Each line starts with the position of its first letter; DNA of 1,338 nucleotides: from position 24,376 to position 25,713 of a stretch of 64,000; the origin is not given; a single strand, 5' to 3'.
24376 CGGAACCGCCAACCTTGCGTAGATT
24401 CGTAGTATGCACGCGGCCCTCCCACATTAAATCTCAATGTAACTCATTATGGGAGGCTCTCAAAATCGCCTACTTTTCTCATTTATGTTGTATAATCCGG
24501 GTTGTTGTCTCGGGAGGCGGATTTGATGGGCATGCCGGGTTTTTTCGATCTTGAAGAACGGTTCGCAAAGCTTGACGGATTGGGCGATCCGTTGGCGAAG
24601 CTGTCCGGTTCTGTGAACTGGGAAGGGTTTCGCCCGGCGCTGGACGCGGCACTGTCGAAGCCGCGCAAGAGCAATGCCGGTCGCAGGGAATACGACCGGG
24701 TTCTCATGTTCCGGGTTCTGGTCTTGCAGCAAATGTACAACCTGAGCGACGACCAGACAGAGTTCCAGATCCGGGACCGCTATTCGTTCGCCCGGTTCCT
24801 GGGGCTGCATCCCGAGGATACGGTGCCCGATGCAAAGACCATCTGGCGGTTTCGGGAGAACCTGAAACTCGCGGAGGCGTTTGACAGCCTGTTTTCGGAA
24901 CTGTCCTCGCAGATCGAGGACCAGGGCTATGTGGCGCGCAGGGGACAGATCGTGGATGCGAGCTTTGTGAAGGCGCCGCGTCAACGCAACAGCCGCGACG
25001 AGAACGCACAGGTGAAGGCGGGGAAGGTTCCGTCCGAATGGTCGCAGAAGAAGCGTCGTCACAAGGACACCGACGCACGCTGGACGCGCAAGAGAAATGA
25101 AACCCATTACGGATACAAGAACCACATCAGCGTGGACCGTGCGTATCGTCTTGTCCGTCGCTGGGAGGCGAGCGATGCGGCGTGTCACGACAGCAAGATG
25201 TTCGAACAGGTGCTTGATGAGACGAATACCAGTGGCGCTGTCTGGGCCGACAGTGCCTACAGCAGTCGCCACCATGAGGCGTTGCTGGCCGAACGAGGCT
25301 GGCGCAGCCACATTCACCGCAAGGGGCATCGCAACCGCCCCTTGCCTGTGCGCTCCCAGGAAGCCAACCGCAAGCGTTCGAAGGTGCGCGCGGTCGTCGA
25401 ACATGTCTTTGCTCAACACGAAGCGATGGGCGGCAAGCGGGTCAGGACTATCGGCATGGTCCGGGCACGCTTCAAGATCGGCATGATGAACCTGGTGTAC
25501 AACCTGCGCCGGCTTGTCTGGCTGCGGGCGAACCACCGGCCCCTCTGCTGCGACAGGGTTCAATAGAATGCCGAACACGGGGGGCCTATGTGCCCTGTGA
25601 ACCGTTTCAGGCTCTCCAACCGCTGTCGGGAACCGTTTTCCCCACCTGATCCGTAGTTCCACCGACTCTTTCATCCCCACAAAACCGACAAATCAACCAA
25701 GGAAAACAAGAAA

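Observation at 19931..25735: Two IS5-family copies in inverted orientation bracket a 3.2-kb lldD-phaZ-pemI segment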

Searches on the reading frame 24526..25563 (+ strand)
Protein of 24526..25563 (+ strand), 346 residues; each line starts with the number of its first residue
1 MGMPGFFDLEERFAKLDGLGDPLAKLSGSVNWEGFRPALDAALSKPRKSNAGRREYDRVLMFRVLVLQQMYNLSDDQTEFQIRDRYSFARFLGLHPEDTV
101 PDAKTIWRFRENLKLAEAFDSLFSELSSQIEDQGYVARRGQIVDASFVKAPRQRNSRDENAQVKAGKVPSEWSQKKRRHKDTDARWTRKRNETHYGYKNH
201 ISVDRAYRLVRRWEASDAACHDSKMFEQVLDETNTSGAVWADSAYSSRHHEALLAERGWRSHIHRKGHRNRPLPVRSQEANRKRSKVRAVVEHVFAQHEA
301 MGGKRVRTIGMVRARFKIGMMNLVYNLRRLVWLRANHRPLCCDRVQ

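Call 12: find_encoding_contigs(protein=window:24526-25563:+, flank=6000, max_places=10)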
Protein window:24526-25563:+ (346 aa): 1 contig read that carries it; 1 place shown.
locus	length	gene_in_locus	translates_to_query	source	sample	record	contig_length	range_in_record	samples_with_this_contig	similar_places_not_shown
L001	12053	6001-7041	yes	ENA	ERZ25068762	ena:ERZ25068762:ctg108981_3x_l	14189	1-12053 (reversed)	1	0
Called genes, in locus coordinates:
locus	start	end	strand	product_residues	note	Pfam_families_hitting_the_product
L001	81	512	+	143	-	-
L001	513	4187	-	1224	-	PF02514:CobN-Mg_chel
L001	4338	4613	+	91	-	PF01206:TusA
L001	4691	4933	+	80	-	PF05015:HigB-like_toxin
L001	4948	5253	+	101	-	PF01381:HTH_3 (weak)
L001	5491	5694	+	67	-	-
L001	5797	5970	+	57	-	-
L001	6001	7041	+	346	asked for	PF05598:DUF772, PF01609:DDE_Tnp_1, PF13751:DDE_Tnp_1_6 (weak)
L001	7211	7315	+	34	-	-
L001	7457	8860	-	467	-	PF01048:PNP_UDP_1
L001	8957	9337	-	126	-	PF01048:PNP_UDP_1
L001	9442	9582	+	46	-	-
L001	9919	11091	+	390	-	PF22494:choice_anch_I (faint), PF10282:Lactonase (faint), PF23749:DUF7165 (faint)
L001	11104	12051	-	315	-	?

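Call 16: search_protein_families(library=pfam, proteins=[window:24526-25563:+], max_evalue=0.01)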
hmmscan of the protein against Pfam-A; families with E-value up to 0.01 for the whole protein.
window:24526-25563:+ (346 aa): 5 families
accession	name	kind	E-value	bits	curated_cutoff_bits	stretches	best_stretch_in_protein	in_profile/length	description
PF01609.27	DDE_Tnp_1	-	7e-23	81.9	23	1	138-327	4-200/200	Transposase DDE domain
PF05598.16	DUF772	-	2.8e-22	79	23.1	1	52-125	1-73/74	Transposase domain (DUF772)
PF13751.12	DDE_Tnp_1_6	-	4.4e-05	24.2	25.1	1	275-330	68-124/125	Transposase DDE domain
PF13359.12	DDE_Tnp_4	-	0.00018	21.6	24.8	1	193-296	26-125/158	DDE superfamily endonuclease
PF13586.12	DDE_Tnp_1_2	-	0.00023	22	29.2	1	239-298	1-55/86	Transposase DDE domain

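Call 26: find_related_loci(query=window:24526-25563:+, collection=metagenome_contigs, flank=2500)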
Query window:24526-25563:+ (346 aa) in metagenome_contigs; peptide patterns used: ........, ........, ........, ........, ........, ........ (x = any residue, [..] = any of these).
499 stretches matched a pattern; 431 encode a relative of the query (tblastn E <= 1e-3); the best 80 are kept; 80 distinct loci.
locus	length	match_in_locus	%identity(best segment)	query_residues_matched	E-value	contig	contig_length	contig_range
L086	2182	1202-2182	68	1-327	9e-166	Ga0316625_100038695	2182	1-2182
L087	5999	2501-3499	61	6-339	1e-132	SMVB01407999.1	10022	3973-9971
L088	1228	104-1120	59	4-345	3e-145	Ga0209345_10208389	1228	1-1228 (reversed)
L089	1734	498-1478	62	4-333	3e-142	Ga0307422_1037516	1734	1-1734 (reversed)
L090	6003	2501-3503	67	6-339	1e-131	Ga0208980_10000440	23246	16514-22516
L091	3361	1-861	67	53-339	5e-133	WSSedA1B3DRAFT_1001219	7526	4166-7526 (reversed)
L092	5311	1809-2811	67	6-339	1e-131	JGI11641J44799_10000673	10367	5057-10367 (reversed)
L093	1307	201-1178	60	5-333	4e-142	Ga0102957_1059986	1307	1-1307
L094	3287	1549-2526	60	4-332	2e-134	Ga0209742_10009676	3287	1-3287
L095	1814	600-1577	60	4-332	5e-138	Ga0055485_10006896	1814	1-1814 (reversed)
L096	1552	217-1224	58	1-339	5e-138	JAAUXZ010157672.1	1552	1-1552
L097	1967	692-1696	58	4-339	5e-136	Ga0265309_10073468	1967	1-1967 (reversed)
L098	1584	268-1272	59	2-339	4e-136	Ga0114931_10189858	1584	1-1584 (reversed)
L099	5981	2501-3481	58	4-333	3e-125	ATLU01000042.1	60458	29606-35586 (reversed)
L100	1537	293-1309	57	1-333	5e-136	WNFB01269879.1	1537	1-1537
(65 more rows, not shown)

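Call 29: search_protein_families(library=ncbifam, proteins=[window:24526-25563:+], max_evalue=0.001)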
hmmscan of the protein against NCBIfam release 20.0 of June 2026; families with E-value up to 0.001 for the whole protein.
window:24526-25563:+ (346 aa): 7 families
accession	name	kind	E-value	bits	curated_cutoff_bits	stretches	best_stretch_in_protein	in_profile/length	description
NF033581.1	transpos_IS5_4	equivalog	1.9e-81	273.6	140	1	23-327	2-284/285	IS5 family transposase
NF033551.1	transpos_IS1182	equivalog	2.9e-40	138.6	270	3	40-164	37-162/488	IS1182 family transposase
NF033578.1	transpos_IS5_1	equivalog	6.6e-16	58.4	275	2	21-146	17-142/419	IS5 family transposase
NF033593.1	transpos_ISNCY_1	equivalog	7.6e-14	51.2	325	2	37-149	31-141/444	ISNCY family transposase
NF033580.1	transpos_IS5_3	equivalog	8.3e-12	45.2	110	1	99-298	54-228/258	IS5 family transposase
NF033579.1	transpos_IS5_2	equivalog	3.1e-09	36.7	140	1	183-328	123-288/289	IS5 family transposase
NF033520.1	transpos_IS982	equivalog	4.3e-09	36.3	130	1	190-299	107-212/243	IS982 family transposase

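Call 30: find_homologous_proteins(query=window:24526-25563:+, max_evalue=1e-30)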
Query window:24526-25563:+ (346 aa): 7997 proteins with E <= 1e-30 among 8000 candidates; the best 120 are listed.
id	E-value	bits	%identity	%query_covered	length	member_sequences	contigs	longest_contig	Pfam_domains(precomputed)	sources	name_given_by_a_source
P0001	5.6e-230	780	99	100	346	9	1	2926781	PF01609.28,PF13751.13,PF05598.17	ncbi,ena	-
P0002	1.5e-198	677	86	98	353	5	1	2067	PF01609.28,PF05598.17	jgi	-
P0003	2.6e-177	607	76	98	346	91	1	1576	PF01609.28,PF13751.13,PF05598.17,PF13359.13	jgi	jgi:IS5 family transposase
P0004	1.9e-171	588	74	98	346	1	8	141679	PF01609.28,PF05598.17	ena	-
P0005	2.1e-170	584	75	98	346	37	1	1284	PF01609.28,PF13751.13,PF05598.17,PF13359.13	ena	-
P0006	1.4e-165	569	99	73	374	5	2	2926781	PF01609.28,PF05598.17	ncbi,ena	-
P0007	3.4e-165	567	76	98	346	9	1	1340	PF01609.28,PF05598.17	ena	-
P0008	6.2e-164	563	73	98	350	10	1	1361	PF01609.28,PF13751.13,PF05598.17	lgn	-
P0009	2.5e-163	561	71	98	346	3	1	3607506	PF01609.28,PF13751.13,PF05598.17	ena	-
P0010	5.5e-163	560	73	98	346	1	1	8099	PF01609.28,PF05598.17,PF13359.13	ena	-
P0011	5.3e-162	557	71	99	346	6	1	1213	PF01609.28,PF13751.13,PF05598.17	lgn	-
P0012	5.2e-161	554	69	99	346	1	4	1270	PF01609.28,PF13586.13,PF05598.17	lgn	-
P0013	9.8e-161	553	72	98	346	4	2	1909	PF01609.28,PF05598.17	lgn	-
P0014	1.4e-160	552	71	98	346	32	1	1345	PF01609.28,PF13751.13,PF05598.17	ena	-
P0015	2.3e-160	551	70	98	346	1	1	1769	PF01609.28,PF13586.13,PF05598.17,PF13359.13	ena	-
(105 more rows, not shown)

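Call 31: find_encoding_contigs(protein=P0001, flank=3000, max_places=10)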
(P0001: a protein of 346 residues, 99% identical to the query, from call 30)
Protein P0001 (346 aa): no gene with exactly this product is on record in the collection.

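Call 32: find_encoding_contigs(protein=P0006, flank=3000, max_places=10)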
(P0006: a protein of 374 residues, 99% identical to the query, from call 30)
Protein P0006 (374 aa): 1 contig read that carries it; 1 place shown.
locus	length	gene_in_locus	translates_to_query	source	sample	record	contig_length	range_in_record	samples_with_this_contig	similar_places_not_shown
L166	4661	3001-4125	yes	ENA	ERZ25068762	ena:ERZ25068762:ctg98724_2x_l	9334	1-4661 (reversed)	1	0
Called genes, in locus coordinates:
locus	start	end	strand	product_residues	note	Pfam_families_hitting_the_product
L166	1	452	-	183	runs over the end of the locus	-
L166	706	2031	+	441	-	PF00176:SNF2-rel_dom, PF04851:ResIII (weak), PF00271:Helicase_C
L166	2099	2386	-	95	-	PF12844:HTH_19 (weak), PF13560:HTH_31 (weak), PF01381:HTH_3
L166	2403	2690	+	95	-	-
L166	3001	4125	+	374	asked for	PF05598:DUF772, PF01609:DDE_Tnp_1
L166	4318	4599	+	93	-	-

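Call 36: list_cluster_members(proteins=[P0001, P0006, window:24526-25563:+])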
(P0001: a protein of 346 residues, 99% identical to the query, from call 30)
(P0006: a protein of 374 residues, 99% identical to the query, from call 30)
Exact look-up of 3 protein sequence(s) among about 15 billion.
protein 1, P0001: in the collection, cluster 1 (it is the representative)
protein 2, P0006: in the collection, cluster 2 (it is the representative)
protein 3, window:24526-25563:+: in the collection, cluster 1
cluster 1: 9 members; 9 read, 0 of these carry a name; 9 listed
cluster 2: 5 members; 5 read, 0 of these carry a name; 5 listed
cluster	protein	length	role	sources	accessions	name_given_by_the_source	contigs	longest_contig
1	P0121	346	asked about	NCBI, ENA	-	-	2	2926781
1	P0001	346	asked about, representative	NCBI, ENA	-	-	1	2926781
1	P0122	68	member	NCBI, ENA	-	-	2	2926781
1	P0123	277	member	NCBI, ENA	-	-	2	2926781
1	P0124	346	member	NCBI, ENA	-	-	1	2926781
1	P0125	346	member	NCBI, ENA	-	-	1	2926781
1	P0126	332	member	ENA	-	-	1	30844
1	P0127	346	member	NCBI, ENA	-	-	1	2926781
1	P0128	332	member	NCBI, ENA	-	-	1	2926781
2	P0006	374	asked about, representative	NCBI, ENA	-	-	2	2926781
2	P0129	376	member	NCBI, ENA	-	-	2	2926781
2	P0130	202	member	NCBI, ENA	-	-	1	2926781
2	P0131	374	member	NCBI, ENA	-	-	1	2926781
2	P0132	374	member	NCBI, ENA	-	-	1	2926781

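Call 37: find_encoding_contigs(protein=P0126, flank=3000, max_places=10)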
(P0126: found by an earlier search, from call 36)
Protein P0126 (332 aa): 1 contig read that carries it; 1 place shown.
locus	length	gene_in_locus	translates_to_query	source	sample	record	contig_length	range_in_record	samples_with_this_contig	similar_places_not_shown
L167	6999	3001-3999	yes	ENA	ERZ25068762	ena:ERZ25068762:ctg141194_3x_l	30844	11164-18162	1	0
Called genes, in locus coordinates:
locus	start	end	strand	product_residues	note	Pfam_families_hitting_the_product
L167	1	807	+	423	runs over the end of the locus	PF12704:MacB_PCD, PF02687:FtsX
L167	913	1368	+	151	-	PF02470:MlaD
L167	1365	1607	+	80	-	-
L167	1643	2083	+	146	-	PF09923:DUF2155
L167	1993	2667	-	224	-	PF03588:Leu_Phe_trans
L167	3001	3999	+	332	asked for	PF05598:DUF772, PF01609:DDE_Tnp_1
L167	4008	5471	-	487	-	PF13701:DDE_Tnp_1_4, PF01609:DDE_Tnp_1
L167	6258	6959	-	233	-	PF13538:UvrD_C_2 (weak)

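Call 38: find_encoding_contigs(protein=P0129, flank=3000, max_places=10)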
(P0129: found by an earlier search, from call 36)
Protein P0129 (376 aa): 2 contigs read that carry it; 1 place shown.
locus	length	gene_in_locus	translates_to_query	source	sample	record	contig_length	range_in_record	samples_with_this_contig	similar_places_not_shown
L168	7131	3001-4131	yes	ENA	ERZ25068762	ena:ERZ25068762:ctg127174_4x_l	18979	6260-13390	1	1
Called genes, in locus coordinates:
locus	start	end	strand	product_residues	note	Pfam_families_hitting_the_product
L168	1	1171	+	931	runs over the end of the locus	PF13307:Helicase_C_2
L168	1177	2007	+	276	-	PF04116:FA_hydroxylase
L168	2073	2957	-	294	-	PF07510:GmrSD_C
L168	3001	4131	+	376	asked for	PF05598:DUF772, PF01609:DDE_Tnp_1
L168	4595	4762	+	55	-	-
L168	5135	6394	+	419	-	PF13173:AAA_14, PF13635:DUF4143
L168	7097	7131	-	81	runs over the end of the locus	PF22513:FitA-like_RHH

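Call 56: find_encoding_contigs(protein=P0004, flank=1500, max_places=10)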
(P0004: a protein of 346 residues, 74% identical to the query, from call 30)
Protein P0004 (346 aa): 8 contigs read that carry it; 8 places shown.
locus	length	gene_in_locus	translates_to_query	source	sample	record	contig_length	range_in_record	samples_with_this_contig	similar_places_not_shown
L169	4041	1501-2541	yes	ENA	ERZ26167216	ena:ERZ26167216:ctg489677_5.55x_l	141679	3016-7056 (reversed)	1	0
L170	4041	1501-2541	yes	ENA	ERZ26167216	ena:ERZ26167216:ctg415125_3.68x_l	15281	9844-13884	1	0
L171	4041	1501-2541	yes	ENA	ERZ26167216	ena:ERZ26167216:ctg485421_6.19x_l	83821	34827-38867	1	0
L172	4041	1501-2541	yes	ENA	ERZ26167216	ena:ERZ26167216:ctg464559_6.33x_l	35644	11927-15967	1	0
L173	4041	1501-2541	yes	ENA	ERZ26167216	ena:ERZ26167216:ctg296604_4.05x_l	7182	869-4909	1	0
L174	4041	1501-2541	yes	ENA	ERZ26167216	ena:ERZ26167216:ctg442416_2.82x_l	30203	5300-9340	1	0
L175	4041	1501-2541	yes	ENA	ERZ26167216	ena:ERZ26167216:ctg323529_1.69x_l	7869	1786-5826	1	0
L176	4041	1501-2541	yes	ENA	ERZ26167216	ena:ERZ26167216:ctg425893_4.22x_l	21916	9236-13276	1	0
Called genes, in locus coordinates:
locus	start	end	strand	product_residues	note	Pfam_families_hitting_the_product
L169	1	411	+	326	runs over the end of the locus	PF00266:Aminotran_5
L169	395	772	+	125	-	PF00266:Aminotran_5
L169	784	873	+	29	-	-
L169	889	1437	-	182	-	PF04392:ABC_sub_bind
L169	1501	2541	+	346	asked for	PF05598:DUF772, PF01609:DDE_Tnp_1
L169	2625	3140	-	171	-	PF04392:ABC_sub_bind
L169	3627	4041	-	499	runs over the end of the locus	PF02538:Hydantoinase_B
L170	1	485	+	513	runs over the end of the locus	PF00270:DEAD, PF04851:ResIII, PF18766:SWI2_SNF2 (faint), PF00271:Helicase_C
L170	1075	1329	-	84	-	-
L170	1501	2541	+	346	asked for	PF05598:DUF772, PF01609:DDE_Tnp_1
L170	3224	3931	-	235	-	PF00199:Catalase (weak)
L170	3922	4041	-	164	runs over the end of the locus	-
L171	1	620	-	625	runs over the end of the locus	PF13208:TerB_N, PF04391:DUF533 (faint), PF05099:TerB, PF15615:TerB_C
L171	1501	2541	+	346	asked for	PF05598:DUF772, PF01609:DDE_Tnp_1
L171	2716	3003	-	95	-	PF01381:HTH_3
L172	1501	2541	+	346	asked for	PF05598:DUF772, PF01609:DDE_Tnp_1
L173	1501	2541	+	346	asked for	PF05598:DUF772, PF01609:DDE_Tnp_1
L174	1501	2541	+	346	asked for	PF05598:DUF772, PF01609:DDE_Tnp_1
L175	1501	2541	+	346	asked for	PF05598:DUF772, PF01609:DDE_Tnp_1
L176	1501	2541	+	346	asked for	PF05598:DUF772, PF01609:DDE_Tnp_1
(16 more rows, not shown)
